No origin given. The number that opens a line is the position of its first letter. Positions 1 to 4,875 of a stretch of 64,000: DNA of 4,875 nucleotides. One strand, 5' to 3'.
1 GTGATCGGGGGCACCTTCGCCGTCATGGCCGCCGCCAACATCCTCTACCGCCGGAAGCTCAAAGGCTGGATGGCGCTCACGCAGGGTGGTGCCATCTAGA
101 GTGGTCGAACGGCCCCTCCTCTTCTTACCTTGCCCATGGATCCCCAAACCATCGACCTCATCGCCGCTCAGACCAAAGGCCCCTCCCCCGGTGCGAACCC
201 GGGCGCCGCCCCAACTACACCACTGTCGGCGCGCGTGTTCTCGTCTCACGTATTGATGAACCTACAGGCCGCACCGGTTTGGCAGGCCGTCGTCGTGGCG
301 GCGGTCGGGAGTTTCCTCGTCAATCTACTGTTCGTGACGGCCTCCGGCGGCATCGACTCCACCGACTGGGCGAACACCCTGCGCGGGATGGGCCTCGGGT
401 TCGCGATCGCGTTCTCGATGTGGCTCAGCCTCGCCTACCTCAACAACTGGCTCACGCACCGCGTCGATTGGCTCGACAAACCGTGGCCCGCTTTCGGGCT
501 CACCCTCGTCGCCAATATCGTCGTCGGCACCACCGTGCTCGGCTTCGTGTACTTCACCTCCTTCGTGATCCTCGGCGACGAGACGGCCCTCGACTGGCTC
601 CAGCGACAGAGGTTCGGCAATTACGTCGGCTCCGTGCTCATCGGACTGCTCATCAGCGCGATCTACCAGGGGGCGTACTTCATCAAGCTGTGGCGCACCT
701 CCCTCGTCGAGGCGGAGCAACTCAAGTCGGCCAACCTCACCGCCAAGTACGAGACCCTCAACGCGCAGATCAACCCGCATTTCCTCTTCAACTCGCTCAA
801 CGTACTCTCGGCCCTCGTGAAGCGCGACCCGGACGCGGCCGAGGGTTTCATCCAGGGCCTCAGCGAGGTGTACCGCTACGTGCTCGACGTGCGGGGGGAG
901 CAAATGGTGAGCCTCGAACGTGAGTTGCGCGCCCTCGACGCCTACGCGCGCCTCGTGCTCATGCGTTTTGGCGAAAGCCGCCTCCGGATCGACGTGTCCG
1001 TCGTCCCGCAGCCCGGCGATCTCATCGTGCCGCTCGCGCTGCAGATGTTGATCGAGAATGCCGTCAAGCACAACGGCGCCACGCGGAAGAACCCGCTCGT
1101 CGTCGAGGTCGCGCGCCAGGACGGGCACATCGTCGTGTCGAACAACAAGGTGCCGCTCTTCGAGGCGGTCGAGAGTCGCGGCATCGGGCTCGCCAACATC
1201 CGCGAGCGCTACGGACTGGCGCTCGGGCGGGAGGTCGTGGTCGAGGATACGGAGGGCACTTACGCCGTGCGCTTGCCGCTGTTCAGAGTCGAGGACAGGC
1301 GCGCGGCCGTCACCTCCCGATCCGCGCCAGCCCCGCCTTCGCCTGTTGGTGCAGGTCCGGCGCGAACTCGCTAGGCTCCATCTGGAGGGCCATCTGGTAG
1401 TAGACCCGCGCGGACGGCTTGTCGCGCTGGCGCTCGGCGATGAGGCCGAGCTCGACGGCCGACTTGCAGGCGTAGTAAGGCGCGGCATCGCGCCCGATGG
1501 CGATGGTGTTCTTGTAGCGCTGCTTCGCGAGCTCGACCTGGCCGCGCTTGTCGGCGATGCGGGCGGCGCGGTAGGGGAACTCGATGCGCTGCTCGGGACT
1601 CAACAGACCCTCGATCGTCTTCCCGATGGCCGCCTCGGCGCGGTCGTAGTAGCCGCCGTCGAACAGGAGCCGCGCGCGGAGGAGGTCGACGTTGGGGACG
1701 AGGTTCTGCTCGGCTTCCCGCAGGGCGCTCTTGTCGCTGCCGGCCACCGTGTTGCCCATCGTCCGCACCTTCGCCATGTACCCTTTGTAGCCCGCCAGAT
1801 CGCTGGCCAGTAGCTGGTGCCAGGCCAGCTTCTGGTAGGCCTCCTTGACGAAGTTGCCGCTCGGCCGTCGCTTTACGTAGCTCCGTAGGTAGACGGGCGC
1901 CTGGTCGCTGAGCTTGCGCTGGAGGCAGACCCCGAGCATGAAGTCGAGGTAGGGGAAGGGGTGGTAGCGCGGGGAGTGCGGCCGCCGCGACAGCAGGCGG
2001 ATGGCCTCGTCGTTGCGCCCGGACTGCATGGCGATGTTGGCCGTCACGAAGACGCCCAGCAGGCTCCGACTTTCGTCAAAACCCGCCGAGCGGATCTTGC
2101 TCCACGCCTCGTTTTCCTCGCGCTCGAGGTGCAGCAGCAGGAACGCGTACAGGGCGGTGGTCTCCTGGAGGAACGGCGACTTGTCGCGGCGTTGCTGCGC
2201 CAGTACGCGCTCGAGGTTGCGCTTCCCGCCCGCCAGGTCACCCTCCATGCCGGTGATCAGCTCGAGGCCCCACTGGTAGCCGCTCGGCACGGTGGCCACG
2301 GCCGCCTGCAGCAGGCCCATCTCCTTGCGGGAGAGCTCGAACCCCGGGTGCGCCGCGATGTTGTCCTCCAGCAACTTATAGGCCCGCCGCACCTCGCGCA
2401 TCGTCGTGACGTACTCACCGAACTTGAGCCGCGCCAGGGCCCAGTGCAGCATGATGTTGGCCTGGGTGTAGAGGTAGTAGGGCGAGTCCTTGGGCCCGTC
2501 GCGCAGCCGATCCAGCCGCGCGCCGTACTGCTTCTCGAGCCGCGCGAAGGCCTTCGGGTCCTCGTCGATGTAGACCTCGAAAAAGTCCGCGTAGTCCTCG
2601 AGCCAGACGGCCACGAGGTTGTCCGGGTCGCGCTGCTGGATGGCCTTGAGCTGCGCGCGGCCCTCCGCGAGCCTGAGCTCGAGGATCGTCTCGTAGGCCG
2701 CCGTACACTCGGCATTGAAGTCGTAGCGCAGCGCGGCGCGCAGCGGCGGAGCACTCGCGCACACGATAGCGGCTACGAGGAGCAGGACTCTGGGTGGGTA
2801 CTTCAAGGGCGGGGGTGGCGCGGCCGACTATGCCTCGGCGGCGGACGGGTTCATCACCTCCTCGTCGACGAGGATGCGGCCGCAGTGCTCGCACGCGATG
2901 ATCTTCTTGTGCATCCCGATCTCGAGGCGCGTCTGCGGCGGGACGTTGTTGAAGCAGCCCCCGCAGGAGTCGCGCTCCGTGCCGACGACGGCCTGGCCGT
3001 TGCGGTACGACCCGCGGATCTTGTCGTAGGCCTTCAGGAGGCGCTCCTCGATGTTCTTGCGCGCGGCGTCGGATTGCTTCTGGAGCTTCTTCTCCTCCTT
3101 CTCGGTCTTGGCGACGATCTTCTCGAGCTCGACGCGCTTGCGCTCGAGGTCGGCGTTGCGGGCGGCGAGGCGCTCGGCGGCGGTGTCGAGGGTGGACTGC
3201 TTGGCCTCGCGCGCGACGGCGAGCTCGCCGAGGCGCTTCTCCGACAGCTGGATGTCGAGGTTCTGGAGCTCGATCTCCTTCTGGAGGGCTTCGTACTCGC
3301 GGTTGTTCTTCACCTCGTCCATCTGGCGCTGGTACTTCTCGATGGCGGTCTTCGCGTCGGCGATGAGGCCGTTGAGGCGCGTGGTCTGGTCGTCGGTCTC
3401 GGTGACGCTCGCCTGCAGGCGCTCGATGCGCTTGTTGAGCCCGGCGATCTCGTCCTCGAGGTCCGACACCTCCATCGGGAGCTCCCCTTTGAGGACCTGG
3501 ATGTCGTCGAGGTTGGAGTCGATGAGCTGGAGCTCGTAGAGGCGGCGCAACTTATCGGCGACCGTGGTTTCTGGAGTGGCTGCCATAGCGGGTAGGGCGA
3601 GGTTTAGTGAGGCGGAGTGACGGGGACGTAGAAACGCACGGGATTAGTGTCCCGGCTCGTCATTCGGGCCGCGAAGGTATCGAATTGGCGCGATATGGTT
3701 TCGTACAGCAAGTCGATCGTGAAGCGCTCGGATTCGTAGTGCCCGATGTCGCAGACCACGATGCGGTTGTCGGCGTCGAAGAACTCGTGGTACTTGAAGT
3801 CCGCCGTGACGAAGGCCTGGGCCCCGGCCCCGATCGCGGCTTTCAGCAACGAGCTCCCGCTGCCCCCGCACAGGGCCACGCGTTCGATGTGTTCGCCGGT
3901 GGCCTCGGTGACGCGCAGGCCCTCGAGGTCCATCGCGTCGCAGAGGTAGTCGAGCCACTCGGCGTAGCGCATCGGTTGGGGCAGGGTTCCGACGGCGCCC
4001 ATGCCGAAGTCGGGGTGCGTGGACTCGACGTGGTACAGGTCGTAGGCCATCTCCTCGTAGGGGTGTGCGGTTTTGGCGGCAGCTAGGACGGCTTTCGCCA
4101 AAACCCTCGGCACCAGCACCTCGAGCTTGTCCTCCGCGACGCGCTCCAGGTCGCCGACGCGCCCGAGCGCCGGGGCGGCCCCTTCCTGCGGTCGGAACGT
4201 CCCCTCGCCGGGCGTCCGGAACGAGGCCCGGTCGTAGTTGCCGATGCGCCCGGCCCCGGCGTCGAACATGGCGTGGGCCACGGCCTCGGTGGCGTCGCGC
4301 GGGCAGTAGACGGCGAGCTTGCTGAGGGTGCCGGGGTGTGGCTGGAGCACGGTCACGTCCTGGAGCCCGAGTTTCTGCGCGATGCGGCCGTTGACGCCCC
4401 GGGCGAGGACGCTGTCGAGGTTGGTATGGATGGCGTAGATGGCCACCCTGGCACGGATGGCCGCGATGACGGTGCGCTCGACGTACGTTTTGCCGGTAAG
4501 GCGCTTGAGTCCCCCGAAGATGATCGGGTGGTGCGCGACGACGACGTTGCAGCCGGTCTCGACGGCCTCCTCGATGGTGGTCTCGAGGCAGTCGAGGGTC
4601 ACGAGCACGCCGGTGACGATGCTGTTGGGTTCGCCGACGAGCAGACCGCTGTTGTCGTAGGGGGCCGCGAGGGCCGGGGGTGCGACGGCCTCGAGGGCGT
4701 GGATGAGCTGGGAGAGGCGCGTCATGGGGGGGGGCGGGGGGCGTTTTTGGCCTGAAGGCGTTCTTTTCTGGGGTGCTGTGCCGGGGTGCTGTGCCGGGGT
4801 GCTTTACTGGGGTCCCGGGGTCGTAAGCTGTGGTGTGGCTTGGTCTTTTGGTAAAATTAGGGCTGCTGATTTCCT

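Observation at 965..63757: Hyper-abundant GTTTT + GNRA mini-hairpin motif (consensus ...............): ~57 copies in 64 kb with stem covariation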

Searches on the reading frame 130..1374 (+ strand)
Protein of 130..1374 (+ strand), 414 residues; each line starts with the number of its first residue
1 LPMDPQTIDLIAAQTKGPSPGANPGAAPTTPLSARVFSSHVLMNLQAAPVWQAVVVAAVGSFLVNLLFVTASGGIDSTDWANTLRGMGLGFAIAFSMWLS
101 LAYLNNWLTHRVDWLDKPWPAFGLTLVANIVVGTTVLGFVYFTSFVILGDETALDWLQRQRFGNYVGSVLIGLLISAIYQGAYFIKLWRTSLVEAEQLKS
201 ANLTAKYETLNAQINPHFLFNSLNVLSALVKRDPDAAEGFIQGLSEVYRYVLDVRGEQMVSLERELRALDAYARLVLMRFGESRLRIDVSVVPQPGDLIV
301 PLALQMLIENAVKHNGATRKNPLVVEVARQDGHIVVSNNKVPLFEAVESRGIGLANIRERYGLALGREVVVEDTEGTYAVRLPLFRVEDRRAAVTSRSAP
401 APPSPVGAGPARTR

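Call 39: search_protein_families(library=pfam, proteins=[window:130-1374:+], max_evalue=0.0001)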
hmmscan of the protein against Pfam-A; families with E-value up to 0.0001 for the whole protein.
window:130-1374:+ (414 aa): 1 family
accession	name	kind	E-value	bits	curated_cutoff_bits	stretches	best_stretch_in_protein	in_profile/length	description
PF06580.19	His_kinase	-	1.7e-22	79.9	25.2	1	205-282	1-79/81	Histidine kinase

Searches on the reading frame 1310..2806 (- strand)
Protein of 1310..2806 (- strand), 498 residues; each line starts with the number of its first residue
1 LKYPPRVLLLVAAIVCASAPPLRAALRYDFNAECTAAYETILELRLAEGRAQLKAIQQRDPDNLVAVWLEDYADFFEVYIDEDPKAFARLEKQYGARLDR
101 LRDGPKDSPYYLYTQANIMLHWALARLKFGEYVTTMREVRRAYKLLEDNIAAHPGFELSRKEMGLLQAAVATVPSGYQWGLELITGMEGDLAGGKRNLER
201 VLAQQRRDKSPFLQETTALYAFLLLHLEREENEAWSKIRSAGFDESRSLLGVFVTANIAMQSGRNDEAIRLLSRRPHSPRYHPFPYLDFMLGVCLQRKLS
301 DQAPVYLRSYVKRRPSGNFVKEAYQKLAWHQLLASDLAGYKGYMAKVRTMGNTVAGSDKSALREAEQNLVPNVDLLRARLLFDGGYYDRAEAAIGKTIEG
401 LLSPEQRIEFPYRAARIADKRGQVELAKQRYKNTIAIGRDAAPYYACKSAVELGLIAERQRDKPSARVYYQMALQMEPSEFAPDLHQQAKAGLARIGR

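Call 8: search_protein_families(library=pfam, proteins=[window:1310-2806:-])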
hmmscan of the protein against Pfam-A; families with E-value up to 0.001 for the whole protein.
window:1310-2806:- (498 aa): 2 families
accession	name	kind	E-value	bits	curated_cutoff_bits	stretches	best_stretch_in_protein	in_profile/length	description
PF07719.23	TPR_2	-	5.5e-05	23.4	27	0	452-479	6-33/34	Tetratricopeptide repeat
PF13428.12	TPR_14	-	0.00051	20.9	23.5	0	256-275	8-27/44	Tetratricopeptide repeat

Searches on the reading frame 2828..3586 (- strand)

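Call 39: search_protein_families(library=pfam, proteins=[window:2828-3586:-], max_evalue=0.0001)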
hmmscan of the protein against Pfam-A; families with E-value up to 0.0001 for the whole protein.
window:2828-3586:- (252 aa): 2 families
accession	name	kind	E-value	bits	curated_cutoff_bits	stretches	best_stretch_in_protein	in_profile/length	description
PF02591.20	Zn_ribbon_9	-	5.9e-12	45.9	29.1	1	207-239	1-33/33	C4-type zinc ribbon domain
PF24481.2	CT398_CC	-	2.3e-08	34.5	27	1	19-193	1-178/180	CT398-like coiled coil hairpin domain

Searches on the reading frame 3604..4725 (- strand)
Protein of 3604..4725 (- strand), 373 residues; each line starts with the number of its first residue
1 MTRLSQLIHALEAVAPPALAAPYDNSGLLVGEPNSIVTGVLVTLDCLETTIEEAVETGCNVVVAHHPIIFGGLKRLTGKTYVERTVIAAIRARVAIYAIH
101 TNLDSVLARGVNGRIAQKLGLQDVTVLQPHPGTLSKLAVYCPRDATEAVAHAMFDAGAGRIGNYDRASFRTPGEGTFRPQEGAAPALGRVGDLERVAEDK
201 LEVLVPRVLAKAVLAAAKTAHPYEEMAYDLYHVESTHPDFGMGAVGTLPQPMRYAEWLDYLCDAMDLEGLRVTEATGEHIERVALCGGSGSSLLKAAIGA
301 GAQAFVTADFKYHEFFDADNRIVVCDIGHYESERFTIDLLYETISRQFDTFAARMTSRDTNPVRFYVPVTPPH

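Call 39: search_protein_families(library=pfam, proteins=[window:3604-4725:-], max_evalue=0.0001)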
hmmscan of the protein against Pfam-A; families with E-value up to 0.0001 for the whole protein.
window:3604-4725:- (373 aa): 1 family
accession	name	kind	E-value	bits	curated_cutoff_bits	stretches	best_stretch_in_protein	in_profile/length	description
PF01784.24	DUF34_NIF3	-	1.9e-73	247.7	23.4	1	3-362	2-256/256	Duf34/NIF3 (NGG1p interacting factor 3)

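Call 61: find_encoding_contigs(protein=window:3604-4725:-, flank=10000, max_places=3)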
Protein window:3604-4725:- (373 aa): no gene with exactly this product is on record in the collection.
